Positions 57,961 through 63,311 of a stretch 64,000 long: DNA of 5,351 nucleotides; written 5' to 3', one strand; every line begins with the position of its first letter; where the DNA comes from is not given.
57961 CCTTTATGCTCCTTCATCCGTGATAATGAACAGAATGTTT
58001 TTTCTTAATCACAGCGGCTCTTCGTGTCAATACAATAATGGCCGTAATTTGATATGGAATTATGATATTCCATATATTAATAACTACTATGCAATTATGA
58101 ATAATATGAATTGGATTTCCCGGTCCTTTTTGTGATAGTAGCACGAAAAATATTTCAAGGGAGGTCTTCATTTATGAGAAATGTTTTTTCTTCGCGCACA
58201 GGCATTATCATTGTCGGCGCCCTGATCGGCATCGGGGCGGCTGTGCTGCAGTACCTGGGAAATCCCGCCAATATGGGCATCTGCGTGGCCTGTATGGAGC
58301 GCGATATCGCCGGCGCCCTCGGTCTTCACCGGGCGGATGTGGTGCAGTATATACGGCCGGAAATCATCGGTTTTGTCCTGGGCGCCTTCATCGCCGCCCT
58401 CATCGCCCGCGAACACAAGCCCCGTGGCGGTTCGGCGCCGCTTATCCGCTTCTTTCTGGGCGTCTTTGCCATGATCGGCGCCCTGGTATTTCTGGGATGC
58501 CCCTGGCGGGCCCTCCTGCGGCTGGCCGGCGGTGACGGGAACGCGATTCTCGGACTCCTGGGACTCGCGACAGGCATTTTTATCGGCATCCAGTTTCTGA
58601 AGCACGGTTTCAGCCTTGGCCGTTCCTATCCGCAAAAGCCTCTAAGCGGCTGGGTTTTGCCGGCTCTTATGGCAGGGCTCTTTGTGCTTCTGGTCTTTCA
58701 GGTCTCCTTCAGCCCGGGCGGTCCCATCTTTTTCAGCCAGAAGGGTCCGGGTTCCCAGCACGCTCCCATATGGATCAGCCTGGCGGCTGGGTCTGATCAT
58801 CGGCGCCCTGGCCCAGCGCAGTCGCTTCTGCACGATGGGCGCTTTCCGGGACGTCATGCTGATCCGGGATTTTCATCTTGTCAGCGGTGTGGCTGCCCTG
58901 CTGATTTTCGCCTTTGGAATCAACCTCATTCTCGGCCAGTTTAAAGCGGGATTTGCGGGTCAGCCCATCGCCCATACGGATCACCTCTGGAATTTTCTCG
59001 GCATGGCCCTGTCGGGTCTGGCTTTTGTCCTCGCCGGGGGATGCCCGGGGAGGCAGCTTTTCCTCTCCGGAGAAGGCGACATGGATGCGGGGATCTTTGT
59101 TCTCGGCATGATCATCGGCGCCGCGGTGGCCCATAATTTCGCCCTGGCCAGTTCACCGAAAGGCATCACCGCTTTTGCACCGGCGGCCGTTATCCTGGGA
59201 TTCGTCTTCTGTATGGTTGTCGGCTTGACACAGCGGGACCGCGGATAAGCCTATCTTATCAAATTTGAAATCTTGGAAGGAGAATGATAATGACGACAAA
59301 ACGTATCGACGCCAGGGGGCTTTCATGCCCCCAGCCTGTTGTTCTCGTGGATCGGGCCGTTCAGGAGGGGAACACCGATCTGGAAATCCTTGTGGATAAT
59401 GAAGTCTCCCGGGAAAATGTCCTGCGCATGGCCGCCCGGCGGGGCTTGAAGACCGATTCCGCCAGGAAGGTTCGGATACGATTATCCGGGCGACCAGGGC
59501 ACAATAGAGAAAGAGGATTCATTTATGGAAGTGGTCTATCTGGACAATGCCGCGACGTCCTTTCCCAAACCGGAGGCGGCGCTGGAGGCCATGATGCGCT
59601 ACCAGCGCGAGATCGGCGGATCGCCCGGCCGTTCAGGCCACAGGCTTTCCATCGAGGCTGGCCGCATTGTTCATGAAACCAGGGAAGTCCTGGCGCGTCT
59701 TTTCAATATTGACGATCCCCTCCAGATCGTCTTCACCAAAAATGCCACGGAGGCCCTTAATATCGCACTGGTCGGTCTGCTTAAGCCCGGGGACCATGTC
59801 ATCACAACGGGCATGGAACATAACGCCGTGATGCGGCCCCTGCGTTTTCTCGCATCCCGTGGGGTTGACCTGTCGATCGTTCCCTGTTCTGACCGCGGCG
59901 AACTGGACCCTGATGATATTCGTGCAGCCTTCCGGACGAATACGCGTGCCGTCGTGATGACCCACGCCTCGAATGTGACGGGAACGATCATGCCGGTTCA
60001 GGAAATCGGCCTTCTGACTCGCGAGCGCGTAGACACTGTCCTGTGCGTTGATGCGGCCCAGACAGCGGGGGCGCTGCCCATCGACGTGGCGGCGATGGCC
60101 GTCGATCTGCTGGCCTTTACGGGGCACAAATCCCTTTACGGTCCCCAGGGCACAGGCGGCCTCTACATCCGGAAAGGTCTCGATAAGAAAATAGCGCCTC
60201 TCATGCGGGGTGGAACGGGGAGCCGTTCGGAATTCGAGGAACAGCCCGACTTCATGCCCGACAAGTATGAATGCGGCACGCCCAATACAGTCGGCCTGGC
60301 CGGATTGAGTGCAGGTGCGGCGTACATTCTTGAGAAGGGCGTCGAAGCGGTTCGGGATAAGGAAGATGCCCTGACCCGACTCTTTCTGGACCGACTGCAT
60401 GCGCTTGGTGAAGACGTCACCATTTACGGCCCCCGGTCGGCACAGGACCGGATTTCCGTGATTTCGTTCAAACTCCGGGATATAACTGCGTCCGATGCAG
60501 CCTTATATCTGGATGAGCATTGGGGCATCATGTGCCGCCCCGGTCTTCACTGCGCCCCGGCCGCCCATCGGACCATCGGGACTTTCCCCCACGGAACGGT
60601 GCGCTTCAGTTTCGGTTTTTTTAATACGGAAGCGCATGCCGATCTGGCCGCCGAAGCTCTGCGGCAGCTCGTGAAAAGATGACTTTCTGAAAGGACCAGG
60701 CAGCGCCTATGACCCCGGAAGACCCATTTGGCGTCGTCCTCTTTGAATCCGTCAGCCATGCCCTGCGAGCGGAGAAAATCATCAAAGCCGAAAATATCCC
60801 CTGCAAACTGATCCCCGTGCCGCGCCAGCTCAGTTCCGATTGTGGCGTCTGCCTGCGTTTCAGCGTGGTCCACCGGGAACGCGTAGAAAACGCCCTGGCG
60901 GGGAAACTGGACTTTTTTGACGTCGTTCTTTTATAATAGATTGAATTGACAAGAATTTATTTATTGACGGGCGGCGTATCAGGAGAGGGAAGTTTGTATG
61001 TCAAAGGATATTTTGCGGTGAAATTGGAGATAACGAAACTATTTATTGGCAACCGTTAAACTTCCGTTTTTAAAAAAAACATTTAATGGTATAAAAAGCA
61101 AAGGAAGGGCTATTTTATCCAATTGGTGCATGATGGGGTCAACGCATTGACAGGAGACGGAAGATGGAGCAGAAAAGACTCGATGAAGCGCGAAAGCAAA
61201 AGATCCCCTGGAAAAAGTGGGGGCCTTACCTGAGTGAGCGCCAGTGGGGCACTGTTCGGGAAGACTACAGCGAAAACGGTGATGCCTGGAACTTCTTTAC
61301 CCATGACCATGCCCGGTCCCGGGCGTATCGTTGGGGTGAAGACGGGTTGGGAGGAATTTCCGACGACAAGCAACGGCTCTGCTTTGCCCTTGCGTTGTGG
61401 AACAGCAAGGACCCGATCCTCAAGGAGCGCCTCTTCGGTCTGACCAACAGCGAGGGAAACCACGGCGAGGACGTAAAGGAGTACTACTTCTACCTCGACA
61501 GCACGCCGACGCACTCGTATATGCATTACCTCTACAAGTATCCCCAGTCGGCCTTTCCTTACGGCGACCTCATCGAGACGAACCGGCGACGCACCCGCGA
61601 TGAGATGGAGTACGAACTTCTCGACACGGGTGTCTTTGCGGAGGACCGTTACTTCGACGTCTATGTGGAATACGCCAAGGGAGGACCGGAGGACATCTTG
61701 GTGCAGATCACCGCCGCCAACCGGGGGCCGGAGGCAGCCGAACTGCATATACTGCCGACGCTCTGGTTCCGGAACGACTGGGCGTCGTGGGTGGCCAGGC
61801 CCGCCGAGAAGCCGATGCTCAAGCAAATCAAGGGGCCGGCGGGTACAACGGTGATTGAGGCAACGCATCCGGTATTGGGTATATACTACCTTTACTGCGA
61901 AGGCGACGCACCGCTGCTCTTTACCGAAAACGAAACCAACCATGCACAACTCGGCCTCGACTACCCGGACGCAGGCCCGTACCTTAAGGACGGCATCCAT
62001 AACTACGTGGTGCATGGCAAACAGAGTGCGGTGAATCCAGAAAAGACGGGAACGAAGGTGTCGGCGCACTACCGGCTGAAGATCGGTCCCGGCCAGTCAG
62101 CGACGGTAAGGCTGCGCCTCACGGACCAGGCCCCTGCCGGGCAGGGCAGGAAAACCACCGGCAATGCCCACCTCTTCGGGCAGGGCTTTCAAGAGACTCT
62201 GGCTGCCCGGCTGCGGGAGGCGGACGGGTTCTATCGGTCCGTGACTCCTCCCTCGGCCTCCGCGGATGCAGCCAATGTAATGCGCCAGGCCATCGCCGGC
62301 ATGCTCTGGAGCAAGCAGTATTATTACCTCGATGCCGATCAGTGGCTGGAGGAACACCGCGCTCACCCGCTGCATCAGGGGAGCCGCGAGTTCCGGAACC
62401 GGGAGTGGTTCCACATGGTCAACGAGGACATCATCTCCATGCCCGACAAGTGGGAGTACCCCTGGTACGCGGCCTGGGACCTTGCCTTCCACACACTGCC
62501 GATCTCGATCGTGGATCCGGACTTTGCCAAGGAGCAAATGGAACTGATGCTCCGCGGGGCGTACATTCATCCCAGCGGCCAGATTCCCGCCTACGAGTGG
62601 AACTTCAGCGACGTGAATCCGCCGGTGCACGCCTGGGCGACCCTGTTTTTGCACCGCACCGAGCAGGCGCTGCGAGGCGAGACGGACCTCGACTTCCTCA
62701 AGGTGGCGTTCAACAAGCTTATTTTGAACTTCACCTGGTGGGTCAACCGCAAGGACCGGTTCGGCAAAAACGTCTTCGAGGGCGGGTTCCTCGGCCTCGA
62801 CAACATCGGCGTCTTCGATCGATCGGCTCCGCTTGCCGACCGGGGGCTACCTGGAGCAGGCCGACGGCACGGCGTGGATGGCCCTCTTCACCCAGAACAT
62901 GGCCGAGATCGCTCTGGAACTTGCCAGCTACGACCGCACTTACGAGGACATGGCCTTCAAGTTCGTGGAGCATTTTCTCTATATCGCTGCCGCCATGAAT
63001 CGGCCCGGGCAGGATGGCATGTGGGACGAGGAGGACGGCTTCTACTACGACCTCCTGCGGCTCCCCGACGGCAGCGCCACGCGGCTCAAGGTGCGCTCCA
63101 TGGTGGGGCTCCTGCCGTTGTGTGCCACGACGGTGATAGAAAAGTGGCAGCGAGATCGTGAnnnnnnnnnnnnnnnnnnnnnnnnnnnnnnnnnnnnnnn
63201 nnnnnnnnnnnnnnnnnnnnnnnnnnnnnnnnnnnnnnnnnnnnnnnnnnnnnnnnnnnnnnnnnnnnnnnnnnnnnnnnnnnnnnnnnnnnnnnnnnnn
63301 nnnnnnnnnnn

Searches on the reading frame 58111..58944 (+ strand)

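Call 54: search_protein_families(library=ncbifam, proteins=[window:58111-58944:+], max_evalue=0.00001)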
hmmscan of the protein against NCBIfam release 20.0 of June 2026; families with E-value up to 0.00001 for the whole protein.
window:58111-58944:+ (277 aa): 1 family
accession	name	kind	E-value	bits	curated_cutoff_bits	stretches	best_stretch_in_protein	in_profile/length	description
TIGR04112.1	seleno_YedE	equivalog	1.2e-87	294.3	200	1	32-227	2-192/337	YedE family putative selenium transporter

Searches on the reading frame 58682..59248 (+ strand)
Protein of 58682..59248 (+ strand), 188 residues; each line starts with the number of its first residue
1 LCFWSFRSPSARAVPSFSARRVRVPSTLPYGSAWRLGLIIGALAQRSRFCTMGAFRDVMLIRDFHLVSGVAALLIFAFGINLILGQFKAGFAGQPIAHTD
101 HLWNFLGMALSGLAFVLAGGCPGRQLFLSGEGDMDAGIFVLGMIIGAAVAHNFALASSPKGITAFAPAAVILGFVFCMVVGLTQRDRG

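Call 54: search_protein_families(library=ncbifam, proteins=[window:58682-59248:+], max_evalue=0.00001)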
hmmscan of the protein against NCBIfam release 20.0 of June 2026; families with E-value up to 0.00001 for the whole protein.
window:58682-59248:+ (188 aa): 4 families
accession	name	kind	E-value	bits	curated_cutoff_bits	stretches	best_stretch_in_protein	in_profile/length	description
TIGR04112.1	seleno_YedE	equivalog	1e-62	212.3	200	1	33-181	188-336/337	YedE family putative selenium transporter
NF052577.1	ThSTportTsuASprch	equivalog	6.9e-09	35.5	400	1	36-152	8-122/330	thiosulfate transporter TsuA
NF033796.1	selen_YedE_FdhT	exception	8.6e-07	28.4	350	1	31-149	217-331/387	selenium metabolism membrane protein YedE/FdhT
NF041049.1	thio_trans_TsuA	exception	9.8e-07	28.2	645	1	37-157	11-129/348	thiosulfate utilization transporter TsuA/YeeE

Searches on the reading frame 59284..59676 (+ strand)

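Call 54: search_protein_families(library=ncbifam, proteins=[window:59284-59676:+], max_evalue=0.00001)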
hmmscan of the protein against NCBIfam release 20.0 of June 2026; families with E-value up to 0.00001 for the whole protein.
window:59284-59676:+ (130 aa): 1 family
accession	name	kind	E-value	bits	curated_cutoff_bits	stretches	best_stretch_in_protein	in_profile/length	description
TIGR03527.1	selenium_YedF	equivalog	1e-12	48.3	110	1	8-60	1-55/194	sulfurtransferase-like selenium metabolism protein YedF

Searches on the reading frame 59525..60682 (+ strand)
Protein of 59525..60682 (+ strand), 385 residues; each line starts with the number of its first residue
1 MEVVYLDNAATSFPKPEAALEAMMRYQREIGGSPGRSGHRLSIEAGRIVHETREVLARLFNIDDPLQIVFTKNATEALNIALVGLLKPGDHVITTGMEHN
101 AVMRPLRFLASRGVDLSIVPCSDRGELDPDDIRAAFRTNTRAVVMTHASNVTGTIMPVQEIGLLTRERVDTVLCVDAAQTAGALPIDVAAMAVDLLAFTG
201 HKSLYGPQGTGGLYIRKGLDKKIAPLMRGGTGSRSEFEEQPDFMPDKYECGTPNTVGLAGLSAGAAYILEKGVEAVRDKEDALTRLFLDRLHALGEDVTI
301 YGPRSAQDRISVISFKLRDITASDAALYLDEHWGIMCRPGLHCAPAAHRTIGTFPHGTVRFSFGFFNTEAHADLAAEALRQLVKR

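Call 54: search_protein_families(library=ncbifam, proteins=[window:59525-60682:+], max_evalue=0.00001)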
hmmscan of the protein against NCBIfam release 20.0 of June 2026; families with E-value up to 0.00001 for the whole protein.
window:59525-60682:+ (385 aa): 34 families (the best 25 are shown)
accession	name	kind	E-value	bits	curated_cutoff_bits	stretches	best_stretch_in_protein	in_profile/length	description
TIGR01977.1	am_tr_V_EF2568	hypoth_equivalog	6.7e-140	466.4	377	1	4-381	1-375/376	cysteine desulfurase family protein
NF040779.1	Sec_lyase_SclA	exception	4e-121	404.5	525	1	4-383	1-377/378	selenocysteine lyase SclA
TIGR01979.1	sufS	subfamily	5.7e-83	279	475.1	1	2-382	18-398/403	SufS family cysteine desulfurase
NF041166.1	f2_encap_cargo1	exception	1.1e-57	196.5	800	1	2-382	245-623/623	family 2A encapsulin nanocompartment cargo protein cysteine desulfurase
TIGR03402.1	FeS_nifS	equivalog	3e-56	190.8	530.75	1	4-385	1-372/379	cysteine desulfurase NifS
NF006791.0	PRK09295.1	equivalog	3.7e-56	190.9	661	1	3-381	24-400/406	cysteine desulfurase SufS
TIGR03235.1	DNA_S_dndA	equivalog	5.7e-48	164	480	1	5-327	1-310/353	cysteine desulfurase DndA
TIGR03392.1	FeS_syn_CsdA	equivalog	4.6e-47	161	493.6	1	3-380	17-390/398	cysteine desulfurase CsdA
NF008126.0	PRK10874.1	equivalog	2.9e-46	158.4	607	1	3-381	20-394/401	cysteine desulfurase CsdA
NF010611.0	PRK14012.1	equivalog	9.7e-46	156.5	548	1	4-234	7-239/406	IscS subfamily cysteine desulfurase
TIGR02006.1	IscS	equivalog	1.9e-44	152.3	643.2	1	4-234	5-235/402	IscS subfamily cysteine desulfurase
TIGR01976.1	am_tr_V_VC1184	hypoth_equivalog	1.1e-40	140.2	352.35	1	2-378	18-400/401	cysteine desulfurase-like protein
TIGR03403.1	nifS_epsilon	equivalog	4.8e-40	137.5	587.7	1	4-385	1-375/382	NifS family cysteine desulfurase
NF002806.0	PRK02948.1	subfamily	1.7e-34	119.4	304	1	4-382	2-371/381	IscS subfamily cysteine desulfurase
TIGR04343.1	egtE_PLP_lyase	equivalog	7e-21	74.4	400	1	4-279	15-275/370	ergothioneine biosynthesis PLP-dependent enzyme EgtE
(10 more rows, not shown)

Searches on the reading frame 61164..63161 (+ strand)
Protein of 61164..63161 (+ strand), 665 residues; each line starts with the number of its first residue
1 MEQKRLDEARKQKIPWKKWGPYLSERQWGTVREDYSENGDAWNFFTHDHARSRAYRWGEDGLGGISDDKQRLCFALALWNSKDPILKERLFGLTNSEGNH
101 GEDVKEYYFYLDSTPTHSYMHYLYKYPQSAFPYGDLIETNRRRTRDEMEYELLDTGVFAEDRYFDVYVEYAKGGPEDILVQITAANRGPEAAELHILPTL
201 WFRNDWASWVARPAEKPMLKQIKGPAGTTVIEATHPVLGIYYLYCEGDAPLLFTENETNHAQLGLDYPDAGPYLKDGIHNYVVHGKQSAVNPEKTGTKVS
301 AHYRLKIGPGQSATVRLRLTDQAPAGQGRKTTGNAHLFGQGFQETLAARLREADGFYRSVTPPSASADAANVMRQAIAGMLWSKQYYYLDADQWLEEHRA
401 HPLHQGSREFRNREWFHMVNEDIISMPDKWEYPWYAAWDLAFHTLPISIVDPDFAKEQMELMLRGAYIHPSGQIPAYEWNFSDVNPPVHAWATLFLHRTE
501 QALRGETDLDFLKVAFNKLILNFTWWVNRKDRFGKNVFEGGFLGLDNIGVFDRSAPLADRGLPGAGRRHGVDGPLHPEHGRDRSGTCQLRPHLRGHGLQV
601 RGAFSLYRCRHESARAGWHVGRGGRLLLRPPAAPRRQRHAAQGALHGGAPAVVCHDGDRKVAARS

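Call 88: search_protein_families(library=pfam, proteins=[window:61164-63161:+], max_evalue=0.00001)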
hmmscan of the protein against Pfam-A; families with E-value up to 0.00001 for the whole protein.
window:61164-63161:+ (665 aa): 1 family
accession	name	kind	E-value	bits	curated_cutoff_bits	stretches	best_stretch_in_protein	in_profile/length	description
PF22422.2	MGH1-like_GH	-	7.3e-09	36.1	27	1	432-536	1-111/356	Mannosylglycerate hydrolase MGH1-like glycoside hydrolase domain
